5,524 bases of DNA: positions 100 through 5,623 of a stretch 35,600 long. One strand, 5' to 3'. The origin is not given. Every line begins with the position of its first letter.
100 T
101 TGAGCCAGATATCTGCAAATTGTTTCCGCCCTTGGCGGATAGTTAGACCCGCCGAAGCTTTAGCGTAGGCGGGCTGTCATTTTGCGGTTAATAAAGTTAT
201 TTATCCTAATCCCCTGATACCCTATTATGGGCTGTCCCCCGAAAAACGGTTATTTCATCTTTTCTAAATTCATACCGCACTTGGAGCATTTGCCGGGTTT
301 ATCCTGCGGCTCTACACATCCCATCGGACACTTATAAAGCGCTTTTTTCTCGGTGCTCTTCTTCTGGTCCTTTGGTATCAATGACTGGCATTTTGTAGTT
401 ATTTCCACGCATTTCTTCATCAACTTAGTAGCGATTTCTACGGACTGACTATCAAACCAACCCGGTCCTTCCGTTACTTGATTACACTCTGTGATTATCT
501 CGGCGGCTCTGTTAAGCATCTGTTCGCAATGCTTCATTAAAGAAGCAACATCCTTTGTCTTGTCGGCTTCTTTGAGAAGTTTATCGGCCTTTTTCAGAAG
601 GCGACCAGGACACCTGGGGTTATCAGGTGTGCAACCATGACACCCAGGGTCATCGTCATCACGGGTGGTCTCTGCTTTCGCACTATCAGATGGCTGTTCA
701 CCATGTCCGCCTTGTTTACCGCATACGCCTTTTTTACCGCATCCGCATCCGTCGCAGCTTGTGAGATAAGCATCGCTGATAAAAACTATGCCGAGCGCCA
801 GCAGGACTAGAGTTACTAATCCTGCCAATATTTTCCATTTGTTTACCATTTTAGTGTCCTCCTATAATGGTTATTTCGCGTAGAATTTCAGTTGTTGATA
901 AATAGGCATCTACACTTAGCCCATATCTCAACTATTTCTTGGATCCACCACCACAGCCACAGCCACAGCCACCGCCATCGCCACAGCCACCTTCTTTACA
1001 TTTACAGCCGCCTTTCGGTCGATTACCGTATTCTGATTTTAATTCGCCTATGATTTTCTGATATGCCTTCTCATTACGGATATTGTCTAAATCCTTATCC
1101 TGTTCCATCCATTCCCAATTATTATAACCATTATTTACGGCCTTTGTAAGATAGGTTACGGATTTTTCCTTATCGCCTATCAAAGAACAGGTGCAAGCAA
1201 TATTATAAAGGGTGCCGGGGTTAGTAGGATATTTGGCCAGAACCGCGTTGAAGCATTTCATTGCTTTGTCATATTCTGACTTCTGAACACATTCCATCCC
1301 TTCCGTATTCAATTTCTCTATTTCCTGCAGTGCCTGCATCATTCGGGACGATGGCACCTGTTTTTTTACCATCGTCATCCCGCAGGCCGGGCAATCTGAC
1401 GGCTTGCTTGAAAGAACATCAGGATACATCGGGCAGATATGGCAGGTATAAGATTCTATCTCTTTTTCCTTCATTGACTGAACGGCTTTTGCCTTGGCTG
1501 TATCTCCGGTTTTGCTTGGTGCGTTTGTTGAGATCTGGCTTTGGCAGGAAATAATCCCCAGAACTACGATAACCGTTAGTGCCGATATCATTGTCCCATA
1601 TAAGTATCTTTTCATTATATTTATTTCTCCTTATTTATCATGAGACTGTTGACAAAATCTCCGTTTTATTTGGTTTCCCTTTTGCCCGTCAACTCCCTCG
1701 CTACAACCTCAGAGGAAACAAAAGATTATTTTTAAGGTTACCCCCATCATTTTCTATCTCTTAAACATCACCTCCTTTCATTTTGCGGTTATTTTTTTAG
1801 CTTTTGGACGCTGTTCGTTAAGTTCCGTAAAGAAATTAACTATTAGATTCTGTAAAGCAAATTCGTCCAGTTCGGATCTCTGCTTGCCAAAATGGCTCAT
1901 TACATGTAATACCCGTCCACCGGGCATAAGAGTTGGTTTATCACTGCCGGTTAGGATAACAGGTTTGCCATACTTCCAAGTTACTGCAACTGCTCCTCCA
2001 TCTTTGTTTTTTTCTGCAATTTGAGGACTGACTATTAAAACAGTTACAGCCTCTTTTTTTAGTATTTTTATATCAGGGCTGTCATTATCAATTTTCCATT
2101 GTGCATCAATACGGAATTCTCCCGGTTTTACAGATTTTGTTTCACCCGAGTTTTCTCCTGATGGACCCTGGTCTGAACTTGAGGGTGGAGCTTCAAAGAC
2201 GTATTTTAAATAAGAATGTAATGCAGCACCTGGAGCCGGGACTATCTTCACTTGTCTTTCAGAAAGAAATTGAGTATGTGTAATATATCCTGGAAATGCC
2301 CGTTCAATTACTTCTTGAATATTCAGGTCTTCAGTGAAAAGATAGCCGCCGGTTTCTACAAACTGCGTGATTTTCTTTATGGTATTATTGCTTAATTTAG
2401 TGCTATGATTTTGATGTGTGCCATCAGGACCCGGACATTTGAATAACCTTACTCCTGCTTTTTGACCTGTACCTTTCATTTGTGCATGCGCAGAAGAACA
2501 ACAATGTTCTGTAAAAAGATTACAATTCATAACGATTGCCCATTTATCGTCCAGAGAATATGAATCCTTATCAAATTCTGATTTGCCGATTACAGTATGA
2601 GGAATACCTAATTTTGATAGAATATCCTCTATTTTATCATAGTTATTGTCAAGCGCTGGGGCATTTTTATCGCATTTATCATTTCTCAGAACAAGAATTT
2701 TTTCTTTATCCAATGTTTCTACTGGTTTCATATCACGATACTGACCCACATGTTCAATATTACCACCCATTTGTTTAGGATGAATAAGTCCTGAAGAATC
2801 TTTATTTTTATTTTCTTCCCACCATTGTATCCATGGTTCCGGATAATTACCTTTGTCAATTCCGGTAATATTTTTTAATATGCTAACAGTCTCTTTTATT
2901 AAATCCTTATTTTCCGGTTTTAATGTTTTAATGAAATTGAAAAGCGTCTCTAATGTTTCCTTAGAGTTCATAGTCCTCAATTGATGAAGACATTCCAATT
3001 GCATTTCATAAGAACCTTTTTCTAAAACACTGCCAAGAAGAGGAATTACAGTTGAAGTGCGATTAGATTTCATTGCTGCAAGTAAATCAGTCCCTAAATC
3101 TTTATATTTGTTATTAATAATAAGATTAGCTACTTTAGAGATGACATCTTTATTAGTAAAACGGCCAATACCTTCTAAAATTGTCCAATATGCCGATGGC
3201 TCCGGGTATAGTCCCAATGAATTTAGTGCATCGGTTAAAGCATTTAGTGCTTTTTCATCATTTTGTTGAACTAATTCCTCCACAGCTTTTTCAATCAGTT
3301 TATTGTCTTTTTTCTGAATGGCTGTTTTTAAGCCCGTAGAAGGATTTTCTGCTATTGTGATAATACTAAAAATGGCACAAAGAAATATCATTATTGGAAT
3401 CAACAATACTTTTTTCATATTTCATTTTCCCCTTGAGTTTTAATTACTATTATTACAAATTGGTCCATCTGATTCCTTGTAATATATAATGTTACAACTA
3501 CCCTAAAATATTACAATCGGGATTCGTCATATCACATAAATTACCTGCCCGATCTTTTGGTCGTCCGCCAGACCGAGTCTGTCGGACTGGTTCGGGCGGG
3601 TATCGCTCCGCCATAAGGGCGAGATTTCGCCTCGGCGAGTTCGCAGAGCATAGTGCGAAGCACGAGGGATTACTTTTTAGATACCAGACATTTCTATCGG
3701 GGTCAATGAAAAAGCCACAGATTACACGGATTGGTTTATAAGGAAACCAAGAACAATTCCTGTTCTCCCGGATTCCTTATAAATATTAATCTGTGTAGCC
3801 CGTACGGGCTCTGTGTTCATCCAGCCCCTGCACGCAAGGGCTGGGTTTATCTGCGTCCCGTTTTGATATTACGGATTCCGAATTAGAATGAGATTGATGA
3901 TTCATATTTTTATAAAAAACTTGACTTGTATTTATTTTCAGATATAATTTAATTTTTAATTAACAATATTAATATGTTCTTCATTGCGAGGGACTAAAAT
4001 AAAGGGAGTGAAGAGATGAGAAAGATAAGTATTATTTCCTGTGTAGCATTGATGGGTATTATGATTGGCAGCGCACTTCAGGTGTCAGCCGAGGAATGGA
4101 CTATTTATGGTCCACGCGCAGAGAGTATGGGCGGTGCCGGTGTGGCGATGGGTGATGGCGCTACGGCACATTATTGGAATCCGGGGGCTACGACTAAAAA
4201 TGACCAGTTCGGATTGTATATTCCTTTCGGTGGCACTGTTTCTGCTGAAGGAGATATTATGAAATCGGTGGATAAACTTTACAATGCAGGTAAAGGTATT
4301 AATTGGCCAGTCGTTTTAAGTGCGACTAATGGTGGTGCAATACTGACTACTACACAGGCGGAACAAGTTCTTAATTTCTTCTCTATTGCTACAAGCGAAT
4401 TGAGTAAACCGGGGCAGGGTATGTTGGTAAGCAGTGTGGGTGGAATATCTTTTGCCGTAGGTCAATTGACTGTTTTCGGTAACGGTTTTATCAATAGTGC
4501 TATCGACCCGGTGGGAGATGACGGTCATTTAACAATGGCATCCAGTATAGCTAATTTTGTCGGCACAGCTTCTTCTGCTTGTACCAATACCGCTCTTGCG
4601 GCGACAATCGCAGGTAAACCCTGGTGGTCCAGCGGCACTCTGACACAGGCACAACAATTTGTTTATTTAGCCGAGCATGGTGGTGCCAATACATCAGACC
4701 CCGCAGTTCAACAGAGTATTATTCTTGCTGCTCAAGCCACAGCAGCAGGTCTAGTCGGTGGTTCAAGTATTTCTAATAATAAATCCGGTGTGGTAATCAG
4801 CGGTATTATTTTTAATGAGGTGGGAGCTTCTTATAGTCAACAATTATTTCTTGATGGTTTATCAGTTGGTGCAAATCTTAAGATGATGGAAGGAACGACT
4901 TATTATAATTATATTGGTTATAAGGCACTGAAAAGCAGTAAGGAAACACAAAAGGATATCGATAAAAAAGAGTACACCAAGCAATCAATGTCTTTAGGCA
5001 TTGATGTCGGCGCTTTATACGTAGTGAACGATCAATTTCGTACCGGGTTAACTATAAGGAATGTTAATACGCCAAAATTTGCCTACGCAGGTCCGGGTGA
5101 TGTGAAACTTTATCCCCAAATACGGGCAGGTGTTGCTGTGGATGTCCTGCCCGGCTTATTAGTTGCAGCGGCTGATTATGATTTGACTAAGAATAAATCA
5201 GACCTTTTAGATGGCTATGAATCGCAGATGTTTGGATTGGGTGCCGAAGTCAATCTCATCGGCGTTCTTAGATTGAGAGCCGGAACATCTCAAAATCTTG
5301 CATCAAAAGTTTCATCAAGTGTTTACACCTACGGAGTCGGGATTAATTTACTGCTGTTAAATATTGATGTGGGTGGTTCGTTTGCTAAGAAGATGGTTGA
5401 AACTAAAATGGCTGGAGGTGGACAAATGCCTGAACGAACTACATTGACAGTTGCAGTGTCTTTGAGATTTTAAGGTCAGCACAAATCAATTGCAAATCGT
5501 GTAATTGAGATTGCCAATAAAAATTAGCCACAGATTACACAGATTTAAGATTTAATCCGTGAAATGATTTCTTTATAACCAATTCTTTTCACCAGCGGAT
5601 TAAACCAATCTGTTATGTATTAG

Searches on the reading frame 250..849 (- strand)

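Call 65: search_protein_families(library=pfam, proteins=[window:250-849:-], max_evalue=0.0001)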
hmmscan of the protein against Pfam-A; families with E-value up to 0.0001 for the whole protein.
window:250-849:- (199 aa): 1 family
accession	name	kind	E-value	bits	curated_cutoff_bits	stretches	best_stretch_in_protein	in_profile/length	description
PF19335.5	HMBD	-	1.2e-05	25.6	23.6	1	172-197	2-27/28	Heavy metal binding domain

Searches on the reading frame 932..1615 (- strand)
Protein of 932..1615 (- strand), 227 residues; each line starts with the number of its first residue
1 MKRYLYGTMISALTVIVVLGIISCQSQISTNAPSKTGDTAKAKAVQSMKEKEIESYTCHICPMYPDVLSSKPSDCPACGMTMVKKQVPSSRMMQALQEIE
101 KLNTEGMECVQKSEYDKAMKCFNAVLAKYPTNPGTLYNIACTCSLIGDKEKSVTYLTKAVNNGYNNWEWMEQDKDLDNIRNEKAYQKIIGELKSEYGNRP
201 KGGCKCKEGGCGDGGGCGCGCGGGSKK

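Call 65: search_protein_families(library=pfam, proteins=[window:932-1615:-], max_evalue=0.0001)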
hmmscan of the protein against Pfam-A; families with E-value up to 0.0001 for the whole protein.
window:932-1615:- (227 aa): 5 families
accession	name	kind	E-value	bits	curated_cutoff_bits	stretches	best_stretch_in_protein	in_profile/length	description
PF19335.5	HMBD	-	8.1e-09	35.7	23.6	1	60-85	3-28/28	Heavy metal binding domain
PF13181.12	TPR_8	-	2e-06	28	25.7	0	135-160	3-28/34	Tetratricopeptide repeat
PF07719.23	TPR_2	-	2.1e-06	27.8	27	0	102-132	4-34/34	Tetratricopeptide repeat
PF00515.34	TPR_1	-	2.3e-06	27.6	27.8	0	106-132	8-34/34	Tetratricopeptide repeat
PF22316.2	ABhydrolase-like_N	-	6.7e-06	26.4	27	1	102-189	5-95/106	A/B hydrolase-like, N-terminal domain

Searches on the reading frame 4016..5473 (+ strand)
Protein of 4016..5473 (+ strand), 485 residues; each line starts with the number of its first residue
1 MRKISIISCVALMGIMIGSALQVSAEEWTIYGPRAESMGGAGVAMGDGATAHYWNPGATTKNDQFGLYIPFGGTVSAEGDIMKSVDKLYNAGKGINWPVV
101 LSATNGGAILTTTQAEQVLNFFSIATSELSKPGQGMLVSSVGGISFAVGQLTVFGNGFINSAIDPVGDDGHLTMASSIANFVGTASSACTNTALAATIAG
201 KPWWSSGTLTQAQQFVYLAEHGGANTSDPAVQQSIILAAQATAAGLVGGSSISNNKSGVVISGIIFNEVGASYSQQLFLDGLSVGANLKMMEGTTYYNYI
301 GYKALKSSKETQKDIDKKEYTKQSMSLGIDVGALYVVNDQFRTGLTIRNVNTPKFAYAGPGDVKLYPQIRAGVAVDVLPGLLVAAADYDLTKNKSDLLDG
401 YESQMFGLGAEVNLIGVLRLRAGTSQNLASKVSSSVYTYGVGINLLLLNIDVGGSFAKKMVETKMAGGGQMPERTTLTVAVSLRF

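Call 65: search_protein_families(library=pfam, proteins=[window:4016-5473:+], max_evalue=0.0001)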
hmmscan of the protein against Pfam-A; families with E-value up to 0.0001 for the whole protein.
window:4016-5473:+ (485 aa): 1 family
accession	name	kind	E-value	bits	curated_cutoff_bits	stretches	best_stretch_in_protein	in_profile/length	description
PF13729.12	TraF_2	-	4.5e-19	69.1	25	1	55-389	4-264/264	F plasmid transfer operon, TraF, protein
